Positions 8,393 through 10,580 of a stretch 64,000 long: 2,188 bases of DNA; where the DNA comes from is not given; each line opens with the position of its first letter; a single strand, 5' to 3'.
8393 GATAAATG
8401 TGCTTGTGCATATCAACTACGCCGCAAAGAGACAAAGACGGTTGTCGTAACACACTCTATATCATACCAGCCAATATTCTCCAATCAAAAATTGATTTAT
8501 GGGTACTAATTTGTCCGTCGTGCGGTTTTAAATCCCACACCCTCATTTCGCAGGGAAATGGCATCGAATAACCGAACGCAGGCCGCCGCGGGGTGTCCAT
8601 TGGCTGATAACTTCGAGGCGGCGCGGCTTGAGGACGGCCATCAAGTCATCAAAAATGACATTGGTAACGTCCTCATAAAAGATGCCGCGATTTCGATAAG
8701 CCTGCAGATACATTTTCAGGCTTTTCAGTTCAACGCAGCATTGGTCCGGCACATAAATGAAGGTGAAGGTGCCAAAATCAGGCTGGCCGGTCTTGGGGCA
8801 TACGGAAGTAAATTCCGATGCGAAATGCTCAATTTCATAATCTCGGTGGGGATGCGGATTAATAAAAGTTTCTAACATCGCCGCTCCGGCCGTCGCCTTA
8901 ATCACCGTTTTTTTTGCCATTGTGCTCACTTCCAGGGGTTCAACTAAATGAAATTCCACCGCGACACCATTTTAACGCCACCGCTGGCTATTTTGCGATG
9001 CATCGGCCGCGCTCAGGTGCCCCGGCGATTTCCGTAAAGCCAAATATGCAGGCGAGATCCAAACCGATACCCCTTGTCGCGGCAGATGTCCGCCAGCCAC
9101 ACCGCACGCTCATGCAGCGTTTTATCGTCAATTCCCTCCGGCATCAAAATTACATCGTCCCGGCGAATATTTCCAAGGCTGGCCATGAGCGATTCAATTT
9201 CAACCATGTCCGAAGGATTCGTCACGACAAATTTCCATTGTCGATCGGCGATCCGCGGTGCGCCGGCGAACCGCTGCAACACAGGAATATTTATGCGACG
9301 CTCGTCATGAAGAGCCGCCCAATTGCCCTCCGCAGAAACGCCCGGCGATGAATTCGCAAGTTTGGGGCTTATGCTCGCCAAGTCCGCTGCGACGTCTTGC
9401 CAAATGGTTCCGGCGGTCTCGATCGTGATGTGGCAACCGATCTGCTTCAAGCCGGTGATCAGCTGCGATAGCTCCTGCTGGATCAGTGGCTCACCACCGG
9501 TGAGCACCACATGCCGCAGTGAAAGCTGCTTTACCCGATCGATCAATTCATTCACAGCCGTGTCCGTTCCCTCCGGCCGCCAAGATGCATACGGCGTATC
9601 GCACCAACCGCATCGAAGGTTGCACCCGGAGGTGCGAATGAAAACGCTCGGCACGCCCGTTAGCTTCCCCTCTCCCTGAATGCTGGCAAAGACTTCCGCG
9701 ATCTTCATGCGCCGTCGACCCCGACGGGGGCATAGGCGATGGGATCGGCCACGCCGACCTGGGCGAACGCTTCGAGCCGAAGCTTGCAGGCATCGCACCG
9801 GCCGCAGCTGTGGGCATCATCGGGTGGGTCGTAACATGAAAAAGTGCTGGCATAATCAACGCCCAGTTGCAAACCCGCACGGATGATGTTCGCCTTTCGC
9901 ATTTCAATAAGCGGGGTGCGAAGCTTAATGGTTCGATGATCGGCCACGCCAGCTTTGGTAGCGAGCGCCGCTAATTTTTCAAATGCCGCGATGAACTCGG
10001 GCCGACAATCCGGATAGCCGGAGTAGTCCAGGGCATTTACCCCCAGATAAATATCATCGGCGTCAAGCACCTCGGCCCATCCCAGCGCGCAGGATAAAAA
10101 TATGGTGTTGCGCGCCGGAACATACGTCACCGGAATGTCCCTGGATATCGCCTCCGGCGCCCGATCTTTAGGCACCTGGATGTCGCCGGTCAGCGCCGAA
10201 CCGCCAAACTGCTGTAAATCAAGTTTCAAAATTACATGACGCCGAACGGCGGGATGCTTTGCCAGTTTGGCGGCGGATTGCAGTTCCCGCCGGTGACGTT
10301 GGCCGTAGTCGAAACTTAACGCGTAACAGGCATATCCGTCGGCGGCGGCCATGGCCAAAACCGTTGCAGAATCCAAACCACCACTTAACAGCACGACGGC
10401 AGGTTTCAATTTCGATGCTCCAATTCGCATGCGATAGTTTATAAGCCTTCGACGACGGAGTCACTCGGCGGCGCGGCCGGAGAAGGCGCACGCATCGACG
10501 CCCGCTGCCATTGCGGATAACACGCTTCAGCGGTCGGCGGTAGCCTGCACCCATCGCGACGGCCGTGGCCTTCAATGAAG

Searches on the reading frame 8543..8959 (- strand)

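Call 3: search_protein_families(library=pfam, proteins=[window:8543-8959:-], max_evalue=0.1)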
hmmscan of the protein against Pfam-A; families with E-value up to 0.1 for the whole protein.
window:8543-8959:- (138 aa): 3 families
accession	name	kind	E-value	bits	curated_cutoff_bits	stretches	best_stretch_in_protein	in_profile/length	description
PF14489.11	QueF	-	2.2e-27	95.5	27.3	1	60-134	1-75/81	QueF-like protein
PF01227.27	GTP_cyclohydroI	-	0.0021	18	27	1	49-118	66-135/179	GTP cyclohydrolase I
PF14819.11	QueF_N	-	0.054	14.3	25.6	1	57-110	48-103/111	Nitrile reductase, 7-cyano-7-deazaguanine-reductase N-term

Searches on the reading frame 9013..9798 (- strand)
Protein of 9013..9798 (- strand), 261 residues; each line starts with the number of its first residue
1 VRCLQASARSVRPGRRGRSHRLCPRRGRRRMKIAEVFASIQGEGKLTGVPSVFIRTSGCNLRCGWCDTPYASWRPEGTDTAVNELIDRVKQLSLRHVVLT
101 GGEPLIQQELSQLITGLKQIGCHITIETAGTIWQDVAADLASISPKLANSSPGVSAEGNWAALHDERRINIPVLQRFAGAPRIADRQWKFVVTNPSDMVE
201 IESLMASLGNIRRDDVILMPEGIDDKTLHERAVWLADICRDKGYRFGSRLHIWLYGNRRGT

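Call 3: search_protein_families(library=pfam, proteins=[window:9013-9798:-], max_evalue=0.1)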
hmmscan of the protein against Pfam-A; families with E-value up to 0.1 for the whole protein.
window:9013-9798:- (261 aa): 3 families
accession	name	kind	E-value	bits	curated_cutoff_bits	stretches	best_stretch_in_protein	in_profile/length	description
PF04055.27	Radical_SAM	-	5.1e-14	53.2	29.5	1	54-142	2-99/166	Radical SAM superfamily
PF13353.11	Fer4_12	-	4.7e-07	30.6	22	1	41-138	2-99/137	4Fe-4S single cluster domain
PF07618.16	DUF1580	-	0.044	13.8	24.4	0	241-261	24-44/57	Protein of unknown function (DUF1580)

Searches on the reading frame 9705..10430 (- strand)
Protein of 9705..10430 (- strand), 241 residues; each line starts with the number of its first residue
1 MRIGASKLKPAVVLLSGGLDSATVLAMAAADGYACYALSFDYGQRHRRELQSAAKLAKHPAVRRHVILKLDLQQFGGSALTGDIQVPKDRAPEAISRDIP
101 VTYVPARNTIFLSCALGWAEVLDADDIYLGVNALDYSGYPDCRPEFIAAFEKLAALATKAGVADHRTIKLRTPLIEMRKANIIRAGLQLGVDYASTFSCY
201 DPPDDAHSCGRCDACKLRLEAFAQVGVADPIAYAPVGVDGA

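Call 3: search_protein_families(library=pfam, proteins=[window:9705-10430:-], max_evalue=0.1)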
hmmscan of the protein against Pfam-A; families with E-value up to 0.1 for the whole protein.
window:9705-10430:- (241 aa): 5 families
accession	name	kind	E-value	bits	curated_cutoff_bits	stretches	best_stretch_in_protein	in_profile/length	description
PF06508.19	QueC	-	6.1e-75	251.8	22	1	11-225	2-209/210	Queuosine biosynthesis protein QueC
PF00733.27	Asn_synthase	-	7.4e-07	29.6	21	1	10-66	19-76/354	Asparagine synthase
PF01171.26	ATP_bind_3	-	0.032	14.4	27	0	12-51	3-46/182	PP-loop family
PF02540.23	NAD_synthase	-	0.052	13.1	21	1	8-60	18-72/242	NAD synthase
PF02568.20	ThiI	-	0.065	13.3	20.5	0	11-49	6-44/197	Thiamine biosynthesis protein (ThiI)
